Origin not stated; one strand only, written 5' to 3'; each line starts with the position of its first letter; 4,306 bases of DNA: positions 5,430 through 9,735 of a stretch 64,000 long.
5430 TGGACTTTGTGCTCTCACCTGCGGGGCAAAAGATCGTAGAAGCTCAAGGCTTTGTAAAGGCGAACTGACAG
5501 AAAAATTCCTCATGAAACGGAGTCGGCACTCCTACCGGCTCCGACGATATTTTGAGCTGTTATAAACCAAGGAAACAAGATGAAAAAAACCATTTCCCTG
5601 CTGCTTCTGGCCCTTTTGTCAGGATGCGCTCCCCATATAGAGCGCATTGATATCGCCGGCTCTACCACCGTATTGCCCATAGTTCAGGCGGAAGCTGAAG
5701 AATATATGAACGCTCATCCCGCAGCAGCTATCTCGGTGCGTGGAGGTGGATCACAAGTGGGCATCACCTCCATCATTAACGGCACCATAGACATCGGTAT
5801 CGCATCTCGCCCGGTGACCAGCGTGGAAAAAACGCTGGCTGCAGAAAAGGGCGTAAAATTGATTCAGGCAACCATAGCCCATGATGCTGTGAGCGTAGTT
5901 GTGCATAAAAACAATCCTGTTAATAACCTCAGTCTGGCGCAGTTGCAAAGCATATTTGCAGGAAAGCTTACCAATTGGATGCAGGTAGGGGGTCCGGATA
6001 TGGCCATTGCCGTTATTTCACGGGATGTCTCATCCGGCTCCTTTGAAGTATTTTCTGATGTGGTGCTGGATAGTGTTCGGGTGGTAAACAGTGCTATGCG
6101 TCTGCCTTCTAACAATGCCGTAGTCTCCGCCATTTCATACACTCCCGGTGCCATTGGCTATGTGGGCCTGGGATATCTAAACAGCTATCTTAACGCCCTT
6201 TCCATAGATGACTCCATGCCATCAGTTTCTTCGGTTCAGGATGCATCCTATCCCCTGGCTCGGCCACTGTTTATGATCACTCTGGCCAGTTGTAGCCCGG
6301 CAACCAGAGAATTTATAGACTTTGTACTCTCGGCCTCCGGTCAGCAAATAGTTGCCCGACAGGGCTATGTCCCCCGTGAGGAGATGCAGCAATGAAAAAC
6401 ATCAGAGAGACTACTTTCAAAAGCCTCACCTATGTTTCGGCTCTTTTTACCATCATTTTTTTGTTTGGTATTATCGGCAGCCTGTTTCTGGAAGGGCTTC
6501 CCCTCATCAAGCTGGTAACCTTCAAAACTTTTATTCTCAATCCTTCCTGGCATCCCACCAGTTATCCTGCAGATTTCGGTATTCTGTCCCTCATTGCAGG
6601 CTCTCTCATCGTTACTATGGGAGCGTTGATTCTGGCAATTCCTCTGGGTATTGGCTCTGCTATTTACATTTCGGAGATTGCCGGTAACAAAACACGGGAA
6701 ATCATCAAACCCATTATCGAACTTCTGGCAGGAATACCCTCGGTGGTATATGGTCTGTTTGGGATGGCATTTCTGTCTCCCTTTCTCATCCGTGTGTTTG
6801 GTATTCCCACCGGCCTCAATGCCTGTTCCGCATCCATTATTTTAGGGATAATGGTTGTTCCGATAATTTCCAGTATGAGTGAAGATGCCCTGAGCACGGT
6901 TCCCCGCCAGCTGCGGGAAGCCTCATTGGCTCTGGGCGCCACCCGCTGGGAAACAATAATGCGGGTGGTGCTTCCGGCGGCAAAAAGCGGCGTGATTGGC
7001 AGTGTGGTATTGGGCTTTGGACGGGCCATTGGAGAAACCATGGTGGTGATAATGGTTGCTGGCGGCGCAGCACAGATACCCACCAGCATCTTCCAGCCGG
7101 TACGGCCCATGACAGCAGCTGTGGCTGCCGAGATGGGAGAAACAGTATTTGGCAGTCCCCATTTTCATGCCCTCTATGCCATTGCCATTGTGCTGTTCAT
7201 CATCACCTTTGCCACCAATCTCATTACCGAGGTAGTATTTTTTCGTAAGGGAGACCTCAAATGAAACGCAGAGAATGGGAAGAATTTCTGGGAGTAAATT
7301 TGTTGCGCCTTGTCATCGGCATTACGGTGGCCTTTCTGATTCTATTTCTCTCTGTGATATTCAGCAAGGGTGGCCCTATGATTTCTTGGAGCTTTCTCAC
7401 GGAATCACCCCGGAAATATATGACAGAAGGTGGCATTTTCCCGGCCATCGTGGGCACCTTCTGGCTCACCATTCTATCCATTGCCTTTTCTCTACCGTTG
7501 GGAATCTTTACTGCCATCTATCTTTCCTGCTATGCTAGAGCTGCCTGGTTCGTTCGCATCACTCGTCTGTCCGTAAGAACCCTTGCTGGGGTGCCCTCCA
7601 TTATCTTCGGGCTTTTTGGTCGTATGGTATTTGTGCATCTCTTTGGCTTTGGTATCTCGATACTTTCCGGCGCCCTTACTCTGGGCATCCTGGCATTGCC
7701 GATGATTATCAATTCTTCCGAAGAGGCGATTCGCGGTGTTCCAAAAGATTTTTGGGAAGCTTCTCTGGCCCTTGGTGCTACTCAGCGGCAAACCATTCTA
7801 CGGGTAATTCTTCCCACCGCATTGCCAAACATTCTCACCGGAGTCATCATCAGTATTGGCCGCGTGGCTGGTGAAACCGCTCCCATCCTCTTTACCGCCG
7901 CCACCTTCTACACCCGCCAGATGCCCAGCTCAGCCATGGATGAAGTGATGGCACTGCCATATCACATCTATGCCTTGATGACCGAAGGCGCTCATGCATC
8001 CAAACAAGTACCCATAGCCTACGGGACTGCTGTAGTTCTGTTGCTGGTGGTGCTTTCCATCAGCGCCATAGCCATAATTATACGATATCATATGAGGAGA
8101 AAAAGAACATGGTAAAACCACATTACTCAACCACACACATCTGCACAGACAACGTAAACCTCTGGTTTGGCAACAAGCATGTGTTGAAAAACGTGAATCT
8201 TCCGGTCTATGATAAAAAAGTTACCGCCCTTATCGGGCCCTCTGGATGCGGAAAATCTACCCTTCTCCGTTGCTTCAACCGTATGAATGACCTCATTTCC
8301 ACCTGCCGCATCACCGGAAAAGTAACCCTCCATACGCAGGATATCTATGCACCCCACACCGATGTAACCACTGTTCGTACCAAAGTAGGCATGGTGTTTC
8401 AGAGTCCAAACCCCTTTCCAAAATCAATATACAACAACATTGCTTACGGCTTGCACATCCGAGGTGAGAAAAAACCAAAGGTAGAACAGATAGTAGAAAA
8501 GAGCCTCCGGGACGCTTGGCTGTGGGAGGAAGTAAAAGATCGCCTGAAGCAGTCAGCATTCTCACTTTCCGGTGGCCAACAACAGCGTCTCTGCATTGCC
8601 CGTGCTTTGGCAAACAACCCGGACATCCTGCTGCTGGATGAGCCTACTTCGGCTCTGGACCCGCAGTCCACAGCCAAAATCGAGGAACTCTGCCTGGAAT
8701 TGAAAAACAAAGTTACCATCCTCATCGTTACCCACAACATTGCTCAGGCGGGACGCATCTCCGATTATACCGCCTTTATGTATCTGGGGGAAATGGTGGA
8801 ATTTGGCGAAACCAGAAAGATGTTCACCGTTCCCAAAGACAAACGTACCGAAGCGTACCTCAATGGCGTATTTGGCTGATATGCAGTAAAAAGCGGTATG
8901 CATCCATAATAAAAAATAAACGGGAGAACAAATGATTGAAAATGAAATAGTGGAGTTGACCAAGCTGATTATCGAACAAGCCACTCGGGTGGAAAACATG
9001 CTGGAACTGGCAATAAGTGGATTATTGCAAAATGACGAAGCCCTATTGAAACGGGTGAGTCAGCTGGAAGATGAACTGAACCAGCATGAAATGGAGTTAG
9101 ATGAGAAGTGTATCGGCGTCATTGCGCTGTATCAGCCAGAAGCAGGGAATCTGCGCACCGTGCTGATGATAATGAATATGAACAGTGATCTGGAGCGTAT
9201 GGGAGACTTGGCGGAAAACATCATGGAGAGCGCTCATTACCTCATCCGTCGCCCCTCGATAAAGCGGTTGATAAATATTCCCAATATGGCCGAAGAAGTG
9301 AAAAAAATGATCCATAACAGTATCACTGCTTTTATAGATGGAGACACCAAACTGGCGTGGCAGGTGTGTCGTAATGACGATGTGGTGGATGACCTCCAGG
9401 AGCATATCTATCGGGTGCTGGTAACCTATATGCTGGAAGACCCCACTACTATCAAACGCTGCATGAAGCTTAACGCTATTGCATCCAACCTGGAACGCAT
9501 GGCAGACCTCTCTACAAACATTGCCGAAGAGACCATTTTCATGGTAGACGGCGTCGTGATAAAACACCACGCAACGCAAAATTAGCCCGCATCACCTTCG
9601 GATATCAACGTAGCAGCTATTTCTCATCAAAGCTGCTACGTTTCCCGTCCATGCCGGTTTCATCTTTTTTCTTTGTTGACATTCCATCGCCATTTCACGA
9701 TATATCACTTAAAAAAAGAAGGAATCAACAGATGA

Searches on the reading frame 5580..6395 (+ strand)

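Call 49: search_protein_families(library=pfam, proteins=[window:5580-6395:+], max_evalue=0.001)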
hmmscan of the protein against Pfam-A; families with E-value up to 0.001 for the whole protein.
window:5580-6395:+ (271 aa): 5 families
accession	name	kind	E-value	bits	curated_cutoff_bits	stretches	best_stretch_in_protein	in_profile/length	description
PF12849.12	PBP_like_2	-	2.2e-43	149.4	27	1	18-252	7-266/267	PBP superfamily domain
PF13531.11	SBP_bac_11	-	1.2e-08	35.4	25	1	25-263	3-226/227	Bacterial extracellular solute-binding protein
PF12727.12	PBP_like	-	1.8e-06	27.7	27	1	39-194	1-149/193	PBP superfamily domain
PF13343.11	SBP_bac_6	-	0.00032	20.7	24.6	1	225-266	178-219/245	Bacterial extracellular solute-binding protein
PF03466.25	LysR_substrate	-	0.00046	20.1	28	0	39-90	25-66/209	LysR substrate binding domain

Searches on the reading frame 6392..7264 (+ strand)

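Call 49: search_protein_families(library=pfam, proteins=[window:6392-7264:+], max_evalue=0.001)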
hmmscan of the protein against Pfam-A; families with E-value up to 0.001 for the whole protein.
window:6392-7264:+ (290 aa): 1 family
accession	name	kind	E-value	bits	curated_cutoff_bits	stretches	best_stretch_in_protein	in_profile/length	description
PF00528.27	BPD_transp_1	-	5e-19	69.2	26.4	1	83-281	2-177/184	Binding-protein-dependent transport system inner membrane component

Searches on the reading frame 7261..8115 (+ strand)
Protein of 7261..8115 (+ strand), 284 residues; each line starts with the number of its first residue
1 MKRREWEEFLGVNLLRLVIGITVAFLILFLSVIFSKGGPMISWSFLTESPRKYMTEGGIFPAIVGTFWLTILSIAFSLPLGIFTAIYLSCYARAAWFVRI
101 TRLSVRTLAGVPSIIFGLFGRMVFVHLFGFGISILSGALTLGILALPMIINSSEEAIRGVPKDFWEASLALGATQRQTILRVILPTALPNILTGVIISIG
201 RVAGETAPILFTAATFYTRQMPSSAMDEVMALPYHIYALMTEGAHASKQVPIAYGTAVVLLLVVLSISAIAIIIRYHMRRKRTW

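Call 49: search_protein_families(library=pfam, proteins=[window:7261-8115:+], max_evalue=0.001)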
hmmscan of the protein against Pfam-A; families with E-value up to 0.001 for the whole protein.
window:7261-8115:+ (284 aa): 1 family
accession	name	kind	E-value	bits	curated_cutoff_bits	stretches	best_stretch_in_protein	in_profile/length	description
PF00528.27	BPD_transp_1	-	3.2e-19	69.8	26.4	1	78-280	2-180/184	Binding-protein-dependent transport system inner membrane component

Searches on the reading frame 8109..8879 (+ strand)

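Call 49: search_protein_families(library=pfam, proteins=[window:8109-8879:+], max_evalue=0.001)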
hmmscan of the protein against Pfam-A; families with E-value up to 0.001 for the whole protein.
window:8109-8879:+ (256 aa): 9 families
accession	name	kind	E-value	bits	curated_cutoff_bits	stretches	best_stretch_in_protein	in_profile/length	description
PF00005.33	ABC_tran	-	3.6e-32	112.2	25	1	26-181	1-137/137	ABC transporter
PF13304.12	AAA_21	-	4e-15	57.1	27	2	138-210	223-299/304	AAA domain, putative AbiEii toxin, Type IV TA system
PF02463.25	SMC_N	-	1.6e-07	31.5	40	1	34-212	22-200/220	RecF/RecN/SMC N terminal domain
PF13401.12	AAA_22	-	1.5e-05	25.8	27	1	35-147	4-65/130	AAA domain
PF03193.22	RsgA_GTPase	-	0.00043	20.6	30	0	34-59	104-129/174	RsgA GTPase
PF13476.12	AAA_23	-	0.00048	21.2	27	1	28-57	14-40/201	AAA domain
PF13555.12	AAA_29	-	0.00057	20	27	0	23-53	9-39/61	P-loop containing region of AAA domain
PF13175.12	AAA_15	-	0.00063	19.9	32.1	0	27-97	15-83/374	AAA ATPase domain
PF20703.3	nSTAND1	-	0.00076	19.6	27.1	0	15-55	12-52/379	Novel STAND NTPase 1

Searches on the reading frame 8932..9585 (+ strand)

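Call 49: search_protein_families(library=pfam, proteins=[window:8932-9585:+], max_evalue=0.001)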
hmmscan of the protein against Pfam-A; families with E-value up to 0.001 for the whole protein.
window:8932-9585:+ (217 aa): 1 family
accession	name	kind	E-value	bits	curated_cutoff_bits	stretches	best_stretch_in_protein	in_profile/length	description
PF01895.24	PhoU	-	2.8e-42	143.4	23.5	2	117-200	2-88/89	PhoU domain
